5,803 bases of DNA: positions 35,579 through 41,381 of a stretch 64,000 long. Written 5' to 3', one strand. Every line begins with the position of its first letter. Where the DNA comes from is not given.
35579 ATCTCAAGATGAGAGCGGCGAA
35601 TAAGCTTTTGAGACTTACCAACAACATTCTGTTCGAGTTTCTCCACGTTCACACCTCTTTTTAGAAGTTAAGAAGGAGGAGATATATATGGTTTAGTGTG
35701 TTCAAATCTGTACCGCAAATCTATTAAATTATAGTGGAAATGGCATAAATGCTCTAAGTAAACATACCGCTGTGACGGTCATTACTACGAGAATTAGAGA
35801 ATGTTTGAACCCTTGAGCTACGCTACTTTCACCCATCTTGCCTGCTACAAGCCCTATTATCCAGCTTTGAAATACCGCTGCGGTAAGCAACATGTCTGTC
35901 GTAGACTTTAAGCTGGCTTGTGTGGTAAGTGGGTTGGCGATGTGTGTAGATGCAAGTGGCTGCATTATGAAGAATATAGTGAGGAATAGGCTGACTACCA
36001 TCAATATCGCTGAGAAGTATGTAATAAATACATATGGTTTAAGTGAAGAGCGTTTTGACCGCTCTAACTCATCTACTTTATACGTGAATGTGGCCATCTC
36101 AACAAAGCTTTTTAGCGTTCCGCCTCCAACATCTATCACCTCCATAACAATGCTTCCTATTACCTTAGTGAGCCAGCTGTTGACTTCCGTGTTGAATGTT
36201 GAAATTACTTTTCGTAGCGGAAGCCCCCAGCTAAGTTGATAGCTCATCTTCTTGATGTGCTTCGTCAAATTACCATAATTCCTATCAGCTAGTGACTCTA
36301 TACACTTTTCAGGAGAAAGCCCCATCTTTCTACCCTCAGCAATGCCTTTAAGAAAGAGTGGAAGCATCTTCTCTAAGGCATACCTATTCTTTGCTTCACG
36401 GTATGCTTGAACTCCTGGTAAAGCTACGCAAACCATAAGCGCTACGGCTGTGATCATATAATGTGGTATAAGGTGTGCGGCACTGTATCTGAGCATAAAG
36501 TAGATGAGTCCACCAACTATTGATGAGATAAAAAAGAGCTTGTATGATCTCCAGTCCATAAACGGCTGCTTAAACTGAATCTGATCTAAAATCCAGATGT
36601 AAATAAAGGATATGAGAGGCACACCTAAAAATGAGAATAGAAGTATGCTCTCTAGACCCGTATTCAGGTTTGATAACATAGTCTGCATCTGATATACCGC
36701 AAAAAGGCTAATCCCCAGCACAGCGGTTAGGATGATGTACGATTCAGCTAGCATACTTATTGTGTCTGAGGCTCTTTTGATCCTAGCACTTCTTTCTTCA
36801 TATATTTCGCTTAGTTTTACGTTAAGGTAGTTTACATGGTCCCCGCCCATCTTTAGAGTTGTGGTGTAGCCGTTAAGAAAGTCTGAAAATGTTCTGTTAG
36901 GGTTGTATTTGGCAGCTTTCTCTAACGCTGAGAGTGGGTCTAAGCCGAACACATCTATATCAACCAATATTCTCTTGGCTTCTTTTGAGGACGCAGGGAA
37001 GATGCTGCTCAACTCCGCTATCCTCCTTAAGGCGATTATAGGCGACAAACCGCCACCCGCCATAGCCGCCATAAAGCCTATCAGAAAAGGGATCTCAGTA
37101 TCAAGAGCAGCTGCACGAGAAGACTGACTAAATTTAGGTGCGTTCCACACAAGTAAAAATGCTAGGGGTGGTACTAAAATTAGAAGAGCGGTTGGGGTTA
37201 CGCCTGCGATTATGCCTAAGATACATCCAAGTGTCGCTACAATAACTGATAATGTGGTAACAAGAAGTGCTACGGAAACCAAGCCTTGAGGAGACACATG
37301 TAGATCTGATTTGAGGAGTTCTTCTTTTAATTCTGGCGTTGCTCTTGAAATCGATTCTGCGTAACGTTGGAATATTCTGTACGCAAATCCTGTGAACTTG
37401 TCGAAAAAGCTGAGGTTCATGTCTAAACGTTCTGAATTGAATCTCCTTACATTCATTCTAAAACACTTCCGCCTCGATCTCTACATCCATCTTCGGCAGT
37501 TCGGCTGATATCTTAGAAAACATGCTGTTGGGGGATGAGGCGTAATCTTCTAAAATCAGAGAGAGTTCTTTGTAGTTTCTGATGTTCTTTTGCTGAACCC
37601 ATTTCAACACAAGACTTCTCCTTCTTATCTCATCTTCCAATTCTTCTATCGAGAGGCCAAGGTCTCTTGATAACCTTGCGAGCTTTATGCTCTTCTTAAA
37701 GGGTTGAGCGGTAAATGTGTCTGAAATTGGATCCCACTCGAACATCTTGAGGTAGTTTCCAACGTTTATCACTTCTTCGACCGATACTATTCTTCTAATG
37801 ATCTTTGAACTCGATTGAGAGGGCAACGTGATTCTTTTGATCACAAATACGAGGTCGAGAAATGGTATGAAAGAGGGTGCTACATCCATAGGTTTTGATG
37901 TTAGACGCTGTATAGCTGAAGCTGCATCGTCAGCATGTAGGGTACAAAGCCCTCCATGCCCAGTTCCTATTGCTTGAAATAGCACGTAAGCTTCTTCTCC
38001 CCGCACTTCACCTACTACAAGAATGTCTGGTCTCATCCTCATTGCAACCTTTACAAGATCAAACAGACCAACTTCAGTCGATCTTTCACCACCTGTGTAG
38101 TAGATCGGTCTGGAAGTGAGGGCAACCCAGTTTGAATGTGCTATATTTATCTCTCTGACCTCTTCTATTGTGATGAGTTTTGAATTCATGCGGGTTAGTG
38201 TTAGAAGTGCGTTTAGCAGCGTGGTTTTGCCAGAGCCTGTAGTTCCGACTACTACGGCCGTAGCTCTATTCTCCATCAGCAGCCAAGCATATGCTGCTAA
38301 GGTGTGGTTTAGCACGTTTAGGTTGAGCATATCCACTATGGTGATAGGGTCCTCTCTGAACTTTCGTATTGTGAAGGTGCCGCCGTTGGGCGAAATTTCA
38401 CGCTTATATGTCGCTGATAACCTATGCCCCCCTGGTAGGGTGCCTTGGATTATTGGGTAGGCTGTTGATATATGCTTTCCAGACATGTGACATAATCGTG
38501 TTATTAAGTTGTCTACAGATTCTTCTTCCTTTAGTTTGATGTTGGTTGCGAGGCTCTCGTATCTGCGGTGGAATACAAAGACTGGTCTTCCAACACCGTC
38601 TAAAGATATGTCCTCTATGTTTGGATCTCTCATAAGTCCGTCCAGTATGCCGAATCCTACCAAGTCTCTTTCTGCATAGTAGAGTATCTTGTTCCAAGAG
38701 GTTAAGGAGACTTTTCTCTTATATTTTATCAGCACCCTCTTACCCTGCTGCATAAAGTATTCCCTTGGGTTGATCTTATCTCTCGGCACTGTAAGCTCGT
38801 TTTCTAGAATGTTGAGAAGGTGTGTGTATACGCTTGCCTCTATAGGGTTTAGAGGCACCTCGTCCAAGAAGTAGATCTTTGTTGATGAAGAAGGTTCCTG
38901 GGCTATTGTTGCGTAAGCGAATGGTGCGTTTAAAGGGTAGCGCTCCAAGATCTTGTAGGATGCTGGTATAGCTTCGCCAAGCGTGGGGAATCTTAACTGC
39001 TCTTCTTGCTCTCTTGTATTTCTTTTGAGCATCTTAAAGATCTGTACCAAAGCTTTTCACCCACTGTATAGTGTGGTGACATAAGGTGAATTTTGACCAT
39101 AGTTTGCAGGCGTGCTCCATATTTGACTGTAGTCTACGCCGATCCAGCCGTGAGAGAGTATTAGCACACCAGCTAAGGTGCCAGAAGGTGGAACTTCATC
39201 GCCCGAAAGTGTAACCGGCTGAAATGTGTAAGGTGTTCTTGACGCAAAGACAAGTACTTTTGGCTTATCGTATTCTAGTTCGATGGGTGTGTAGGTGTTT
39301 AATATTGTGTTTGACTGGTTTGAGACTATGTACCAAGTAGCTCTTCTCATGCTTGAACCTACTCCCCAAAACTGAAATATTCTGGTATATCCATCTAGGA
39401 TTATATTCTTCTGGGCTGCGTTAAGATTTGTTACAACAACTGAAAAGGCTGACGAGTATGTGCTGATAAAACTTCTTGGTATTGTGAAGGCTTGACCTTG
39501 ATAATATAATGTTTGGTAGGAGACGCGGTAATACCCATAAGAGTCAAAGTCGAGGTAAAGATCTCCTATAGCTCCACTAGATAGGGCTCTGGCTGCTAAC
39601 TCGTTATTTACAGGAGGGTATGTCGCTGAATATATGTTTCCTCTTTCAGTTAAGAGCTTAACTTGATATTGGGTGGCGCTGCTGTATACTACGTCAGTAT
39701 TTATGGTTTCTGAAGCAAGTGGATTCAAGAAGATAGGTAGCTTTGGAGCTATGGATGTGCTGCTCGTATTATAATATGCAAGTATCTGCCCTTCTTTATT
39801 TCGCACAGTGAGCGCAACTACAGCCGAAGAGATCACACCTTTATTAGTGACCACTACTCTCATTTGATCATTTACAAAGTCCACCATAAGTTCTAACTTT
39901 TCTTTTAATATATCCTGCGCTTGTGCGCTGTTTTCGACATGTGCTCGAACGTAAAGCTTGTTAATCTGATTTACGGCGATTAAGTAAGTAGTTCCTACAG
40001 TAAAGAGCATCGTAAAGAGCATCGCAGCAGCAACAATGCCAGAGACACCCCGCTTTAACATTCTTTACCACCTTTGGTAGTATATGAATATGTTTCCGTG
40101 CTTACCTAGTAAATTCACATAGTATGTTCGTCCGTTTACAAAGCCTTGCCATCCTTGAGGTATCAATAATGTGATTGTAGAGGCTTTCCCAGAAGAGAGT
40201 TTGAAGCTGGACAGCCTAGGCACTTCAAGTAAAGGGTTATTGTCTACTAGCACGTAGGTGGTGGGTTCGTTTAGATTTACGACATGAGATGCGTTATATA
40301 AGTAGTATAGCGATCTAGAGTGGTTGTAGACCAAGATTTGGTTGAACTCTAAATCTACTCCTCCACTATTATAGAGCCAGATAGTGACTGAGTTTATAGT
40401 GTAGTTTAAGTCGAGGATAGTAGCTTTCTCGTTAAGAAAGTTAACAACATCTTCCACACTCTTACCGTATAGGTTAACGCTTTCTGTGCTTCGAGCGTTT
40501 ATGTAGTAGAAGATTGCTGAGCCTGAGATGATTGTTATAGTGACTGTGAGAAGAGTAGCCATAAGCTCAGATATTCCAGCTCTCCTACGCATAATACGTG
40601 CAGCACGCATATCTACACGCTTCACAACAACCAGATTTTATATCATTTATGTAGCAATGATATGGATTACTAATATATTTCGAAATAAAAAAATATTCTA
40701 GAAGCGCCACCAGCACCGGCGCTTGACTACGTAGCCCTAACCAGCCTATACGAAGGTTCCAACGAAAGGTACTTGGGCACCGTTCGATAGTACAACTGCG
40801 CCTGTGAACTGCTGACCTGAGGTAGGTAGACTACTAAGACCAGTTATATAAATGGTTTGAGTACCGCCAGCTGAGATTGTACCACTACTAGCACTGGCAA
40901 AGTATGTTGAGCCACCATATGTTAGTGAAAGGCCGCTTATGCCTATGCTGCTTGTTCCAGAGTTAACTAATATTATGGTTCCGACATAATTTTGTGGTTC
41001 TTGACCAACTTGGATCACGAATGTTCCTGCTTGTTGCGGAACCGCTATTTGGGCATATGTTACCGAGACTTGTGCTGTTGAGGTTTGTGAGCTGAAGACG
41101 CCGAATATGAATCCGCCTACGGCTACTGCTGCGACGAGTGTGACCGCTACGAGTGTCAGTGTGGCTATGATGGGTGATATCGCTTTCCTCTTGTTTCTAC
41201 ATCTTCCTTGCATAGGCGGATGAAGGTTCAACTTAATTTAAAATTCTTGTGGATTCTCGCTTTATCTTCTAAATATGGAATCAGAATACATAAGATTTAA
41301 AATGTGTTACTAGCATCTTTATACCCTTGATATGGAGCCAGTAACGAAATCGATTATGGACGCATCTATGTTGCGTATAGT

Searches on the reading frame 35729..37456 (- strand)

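Call 36: search_protein_families(library=pfam, proteins=[window:35729-37456:-], max_evalue=0.001)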
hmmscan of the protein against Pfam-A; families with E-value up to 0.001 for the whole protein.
window:35729-37456:- (575 aa): 1 family
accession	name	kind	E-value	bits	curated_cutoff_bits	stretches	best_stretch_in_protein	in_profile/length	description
PF00482.28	T2SSF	-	1.4e-18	67.5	25.2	2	128-252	4-122/125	Type II secretion system (T2SS), protein F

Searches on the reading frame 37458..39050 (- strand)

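Call 36: search_protein_families(library=pfam, proteins=[window:37458-39050:-], max_evalue=0.001)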
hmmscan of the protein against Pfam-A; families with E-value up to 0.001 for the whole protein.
window:37458-39050:- (530 aa): 5 families
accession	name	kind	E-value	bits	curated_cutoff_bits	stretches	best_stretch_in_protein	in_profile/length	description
PF00437.27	T2SSE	-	1e-35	123.5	24.9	1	159-385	27-257/370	Type II/IV secretion system protein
PF23989.1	PilB3_C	-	9.3e-05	22.9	27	1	453-517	9-73/83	PilB3-like, C-terminal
PF00005.33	ABC_tran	-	0.00014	22.9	25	1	263-296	12-45/137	ABC transporter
PF02492.25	cobW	-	0.00031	20.8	20.7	0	265-302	3-41/180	CobW/HypB/UreG, nucleotide-binding domain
PF13555.12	AAA_29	-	0.00061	19.9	27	0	260-285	20-45/61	P-loop containing region of AAA domain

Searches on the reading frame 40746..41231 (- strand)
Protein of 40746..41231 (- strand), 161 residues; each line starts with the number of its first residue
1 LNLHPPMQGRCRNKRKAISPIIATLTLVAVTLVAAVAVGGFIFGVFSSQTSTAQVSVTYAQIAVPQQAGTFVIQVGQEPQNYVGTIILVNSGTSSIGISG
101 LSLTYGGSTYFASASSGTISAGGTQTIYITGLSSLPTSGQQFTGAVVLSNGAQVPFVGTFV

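Call 58: search_protein_families(library=pfam, proteins=[window:40746-41231:-], max_evalue=0.001)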
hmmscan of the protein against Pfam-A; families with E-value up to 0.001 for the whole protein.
window:40746-41231:- (161 aa): 1 family
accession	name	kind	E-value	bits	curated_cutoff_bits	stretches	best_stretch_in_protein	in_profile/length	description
PF07790.16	Pilin_N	-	7.9e-05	23.9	25.2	1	16-60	1-45/78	Archaeal Type IV pilin, N-terminal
